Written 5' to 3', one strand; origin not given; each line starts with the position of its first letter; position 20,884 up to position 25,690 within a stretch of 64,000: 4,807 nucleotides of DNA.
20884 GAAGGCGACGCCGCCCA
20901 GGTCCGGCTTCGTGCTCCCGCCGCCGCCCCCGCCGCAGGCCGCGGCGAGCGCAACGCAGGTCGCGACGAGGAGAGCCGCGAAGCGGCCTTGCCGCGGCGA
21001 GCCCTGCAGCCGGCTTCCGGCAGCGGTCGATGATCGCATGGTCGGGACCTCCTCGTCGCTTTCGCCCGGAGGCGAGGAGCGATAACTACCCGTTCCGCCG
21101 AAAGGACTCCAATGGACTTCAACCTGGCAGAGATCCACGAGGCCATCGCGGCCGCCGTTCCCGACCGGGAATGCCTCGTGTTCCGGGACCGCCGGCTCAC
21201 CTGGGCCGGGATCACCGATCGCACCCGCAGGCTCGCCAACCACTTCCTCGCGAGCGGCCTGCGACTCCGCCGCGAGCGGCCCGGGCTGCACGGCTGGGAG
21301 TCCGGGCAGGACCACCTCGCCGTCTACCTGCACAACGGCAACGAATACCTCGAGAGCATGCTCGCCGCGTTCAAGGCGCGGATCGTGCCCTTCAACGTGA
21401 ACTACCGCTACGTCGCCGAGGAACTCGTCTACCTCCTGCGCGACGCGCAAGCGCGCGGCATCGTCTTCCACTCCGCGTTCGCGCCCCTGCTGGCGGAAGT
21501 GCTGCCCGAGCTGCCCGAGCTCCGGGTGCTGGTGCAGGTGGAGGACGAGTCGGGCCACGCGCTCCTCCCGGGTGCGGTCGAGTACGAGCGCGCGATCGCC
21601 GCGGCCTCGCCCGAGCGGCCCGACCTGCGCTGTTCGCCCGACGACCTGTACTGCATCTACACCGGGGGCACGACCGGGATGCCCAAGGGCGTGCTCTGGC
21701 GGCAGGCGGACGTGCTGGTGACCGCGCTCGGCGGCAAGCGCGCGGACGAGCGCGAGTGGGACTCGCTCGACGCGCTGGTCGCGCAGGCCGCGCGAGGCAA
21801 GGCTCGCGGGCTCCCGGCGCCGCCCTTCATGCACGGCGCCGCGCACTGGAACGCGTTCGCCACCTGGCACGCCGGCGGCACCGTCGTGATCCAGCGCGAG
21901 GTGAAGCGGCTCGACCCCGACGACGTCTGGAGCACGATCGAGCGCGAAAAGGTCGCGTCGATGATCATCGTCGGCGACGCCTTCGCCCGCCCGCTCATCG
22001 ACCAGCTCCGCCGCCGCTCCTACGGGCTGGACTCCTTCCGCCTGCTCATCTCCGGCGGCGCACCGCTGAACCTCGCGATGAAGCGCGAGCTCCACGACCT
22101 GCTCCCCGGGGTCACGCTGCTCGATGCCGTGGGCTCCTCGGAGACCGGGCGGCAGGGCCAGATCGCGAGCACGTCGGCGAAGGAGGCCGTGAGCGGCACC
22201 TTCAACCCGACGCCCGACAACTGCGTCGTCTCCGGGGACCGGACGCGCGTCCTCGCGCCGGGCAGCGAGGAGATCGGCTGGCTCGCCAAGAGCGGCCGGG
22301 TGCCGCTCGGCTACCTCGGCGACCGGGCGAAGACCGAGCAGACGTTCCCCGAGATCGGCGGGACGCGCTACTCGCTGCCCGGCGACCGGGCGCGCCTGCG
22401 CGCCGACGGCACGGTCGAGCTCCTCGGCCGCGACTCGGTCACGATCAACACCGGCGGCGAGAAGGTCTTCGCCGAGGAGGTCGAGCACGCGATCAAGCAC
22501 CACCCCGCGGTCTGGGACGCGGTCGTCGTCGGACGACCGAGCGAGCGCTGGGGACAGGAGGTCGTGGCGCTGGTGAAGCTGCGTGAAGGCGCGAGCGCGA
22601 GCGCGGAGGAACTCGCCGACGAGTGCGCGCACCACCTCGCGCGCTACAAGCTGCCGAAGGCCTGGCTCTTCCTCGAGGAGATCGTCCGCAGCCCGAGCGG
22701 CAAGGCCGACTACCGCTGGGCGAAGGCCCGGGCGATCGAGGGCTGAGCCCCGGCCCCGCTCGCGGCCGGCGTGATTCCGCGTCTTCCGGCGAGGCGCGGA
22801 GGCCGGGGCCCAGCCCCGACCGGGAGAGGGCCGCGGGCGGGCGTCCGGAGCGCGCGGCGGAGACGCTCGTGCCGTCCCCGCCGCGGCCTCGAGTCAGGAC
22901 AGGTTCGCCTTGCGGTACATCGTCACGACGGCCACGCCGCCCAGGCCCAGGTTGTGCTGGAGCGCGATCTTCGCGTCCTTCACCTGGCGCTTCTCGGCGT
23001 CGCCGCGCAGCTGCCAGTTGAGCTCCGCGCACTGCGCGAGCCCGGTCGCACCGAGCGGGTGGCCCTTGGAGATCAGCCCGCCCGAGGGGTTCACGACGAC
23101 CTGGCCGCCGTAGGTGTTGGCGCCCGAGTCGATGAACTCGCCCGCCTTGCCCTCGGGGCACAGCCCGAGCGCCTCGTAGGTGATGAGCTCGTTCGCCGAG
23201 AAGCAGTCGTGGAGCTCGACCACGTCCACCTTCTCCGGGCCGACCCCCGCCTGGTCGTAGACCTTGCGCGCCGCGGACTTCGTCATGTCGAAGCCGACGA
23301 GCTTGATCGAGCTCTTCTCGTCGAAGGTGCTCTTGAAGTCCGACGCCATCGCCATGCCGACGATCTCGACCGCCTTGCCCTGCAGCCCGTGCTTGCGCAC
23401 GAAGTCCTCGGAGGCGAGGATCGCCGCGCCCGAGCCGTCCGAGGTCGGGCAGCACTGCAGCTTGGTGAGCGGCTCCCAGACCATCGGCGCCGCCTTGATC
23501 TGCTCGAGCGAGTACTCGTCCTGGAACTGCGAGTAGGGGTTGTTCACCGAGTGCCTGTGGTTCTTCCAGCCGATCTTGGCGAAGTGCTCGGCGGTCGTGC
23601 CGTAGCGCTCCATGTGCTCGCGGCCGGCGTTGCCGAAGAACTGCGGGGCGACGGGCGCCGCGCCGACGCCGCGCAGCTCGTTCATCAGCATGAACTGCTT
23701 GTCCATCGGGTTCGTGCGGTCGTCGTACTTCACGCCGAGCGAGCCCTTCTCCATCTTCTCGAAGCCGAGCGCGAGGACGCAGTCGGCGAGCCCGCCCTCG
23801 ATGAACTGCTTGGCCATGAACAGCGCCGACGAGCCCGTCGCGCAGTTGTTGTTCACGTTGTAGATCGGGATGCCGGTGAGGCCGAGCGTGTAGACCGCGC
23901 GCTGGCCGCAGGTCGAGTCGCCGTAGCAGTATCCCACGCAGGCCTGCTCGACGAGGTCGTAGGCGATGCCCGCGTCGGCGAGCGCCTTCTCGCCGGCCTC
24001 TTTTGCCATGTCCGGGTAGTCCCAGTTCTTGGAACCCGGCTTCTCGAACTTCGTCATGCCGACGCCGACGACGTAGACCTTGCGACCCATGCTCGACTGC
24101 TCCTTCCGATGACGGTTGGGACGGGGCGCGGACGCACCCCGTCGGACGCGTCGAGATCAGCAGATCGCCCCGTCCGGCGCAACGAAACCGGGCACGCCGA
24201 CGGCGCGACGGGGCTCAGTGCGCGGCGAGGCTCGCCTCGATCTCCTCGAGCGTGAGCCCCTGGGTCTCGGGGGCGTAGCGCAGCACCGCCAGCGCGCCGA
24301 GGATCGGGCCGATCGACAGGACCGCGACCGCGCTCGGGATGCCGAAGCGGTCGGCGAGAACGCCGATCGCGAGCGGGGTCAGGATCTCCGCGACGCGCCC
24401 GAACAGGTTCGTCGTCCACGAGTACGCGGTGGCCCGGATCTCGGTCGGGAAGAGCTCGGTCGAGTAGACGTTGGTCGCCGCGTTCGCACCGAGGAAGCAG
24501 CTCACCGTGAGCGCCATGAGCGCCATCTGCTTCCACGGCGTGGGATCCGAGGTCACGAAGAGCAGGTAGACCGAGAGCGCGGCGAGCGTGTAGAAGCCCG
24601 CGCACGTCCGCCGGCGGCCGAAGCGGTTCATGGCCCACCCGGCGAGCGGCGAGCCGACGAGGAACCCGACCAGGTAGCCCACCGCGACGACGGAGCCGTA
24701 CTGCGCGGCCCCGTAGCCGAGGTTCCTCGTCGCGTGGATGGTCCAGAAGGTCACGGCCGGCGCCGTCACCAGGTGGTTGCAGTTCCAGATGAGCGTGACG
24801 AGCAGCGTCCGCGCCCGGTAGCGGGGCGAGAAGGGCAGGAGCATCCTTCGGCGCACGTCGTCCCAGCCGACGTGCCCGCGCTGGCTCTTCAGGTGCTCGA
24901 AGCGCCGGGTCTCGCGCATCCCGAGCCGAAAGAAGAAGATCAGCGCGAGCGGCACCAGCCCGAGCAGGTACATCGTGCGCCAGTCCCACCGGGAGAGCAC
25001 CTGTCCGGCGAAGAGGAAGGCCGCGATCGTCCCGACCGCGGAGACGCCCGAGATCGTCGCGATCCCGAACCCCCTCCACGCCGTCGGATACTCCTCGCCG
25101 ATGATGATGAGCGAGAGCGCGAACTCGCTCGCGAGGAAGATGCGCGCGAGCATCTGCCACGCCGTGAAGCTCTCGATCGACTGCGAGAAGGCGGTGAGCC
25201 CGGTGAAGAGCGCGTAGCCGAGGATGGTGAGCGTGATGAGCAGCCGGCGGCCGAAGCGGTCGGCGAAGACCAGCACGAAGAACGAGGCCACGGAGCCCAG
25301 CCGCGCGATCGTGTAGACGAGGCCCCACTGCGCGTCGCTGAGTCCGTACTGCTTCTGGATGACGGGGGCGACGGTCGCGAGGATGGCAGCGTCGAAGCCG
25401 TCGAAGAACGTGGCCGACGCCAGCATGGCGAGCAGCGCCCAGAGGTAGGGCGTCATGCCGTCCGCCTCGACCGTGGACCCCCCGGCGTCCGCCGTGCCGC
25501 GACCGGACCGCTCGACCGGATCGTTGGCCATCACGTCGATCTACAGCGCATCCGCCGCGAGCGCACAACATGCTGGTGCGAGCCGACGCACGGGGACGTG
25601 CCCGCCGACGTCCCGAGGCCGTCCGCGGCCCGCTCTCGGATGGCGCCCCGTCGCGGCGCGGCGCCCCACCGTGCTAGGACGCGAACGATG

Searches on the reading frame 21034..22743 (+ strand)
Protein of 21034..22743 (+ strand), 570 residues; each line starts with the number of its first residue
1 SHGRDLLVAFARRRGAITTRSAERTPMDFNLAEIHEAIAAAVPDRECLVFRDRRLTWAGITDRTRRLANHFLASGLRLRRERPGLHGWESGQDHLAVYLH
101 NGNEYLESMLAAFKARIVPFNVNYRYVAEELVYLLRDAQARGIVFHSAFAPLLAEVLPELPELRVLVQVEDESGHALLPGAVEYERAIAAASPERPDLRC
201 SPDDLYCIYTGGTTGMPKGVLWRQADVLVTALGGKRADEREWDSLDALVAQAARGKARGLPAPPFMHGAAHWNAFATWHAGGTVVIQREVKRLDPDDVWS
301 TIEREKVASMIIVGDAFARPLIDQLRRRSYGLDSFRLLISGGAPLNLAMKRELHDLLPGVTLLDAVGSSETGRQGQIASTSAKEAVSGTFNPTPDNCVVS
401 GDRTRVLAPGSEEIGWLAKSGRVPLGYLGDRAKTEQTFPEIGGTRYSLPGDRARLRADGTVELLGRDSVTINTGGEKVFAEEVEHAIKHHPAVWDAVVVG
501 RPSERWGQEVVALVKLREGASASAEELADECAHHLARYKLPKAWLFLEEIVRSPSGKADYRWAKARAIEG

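Call 64: search_protein_families(library=pfam, proteins=[window:21034-22743:+], max_evalue=0.00001)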
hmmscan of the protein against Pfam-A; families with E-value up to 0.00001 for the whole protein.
window:21034-22743:+ (570 aa): 2 families
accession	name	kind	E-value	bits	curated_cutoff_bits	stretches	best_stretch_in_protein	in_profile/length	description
PF00501.34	AMP-binding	-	2e-46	159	29.9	1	38-376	4-329/384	AMP-binding enzyme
PF13193.12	AMP-binding_C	-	6.1e-16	59.5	24.5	1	482-557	1-76/76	AMP-binding enzyme C-terminal domain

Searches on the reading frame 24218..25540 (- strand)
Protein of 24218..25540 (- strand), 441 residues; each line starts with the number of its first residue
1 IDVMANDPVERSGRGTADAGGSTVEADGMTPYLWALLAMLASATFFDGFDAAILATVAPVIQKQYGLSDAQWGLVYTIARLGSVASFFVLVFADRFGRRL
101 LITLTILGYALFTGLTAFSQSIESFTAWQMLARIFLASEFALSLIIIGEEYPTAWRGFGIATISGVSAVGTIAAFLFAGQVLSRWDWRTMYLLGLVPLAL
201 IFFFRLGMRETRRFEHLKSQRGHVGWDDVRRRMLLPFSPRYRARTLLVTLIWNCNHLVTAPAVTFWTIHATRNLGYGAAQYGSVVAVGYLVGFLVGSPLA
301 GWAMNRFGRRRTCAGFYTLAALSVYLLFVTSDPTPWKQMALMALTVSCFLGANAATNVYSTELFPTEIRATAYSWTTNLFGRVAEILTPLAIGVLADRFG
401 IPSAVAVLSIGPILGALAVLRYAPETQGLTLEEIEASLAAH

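Call 64: search_protein_families(library=pfam, proteins=[window:24218-25540:-], max_evalue=0.00001)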
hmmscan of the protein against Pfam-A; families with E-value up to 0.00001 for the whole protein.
window:24218-25540:- (441 aa): 2 families
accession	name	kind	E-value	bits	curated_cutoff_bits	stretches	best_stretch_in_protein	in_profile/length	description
PF07690.21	MFS_1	-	5.9e-37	127.8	33.4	2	40-252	1-214/347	Major Facilitator Superfamily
PF00083.30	Sugar_tr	-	4.1e-22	79.1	22.3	2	240-436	250-450/452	Sugar (and other) transporter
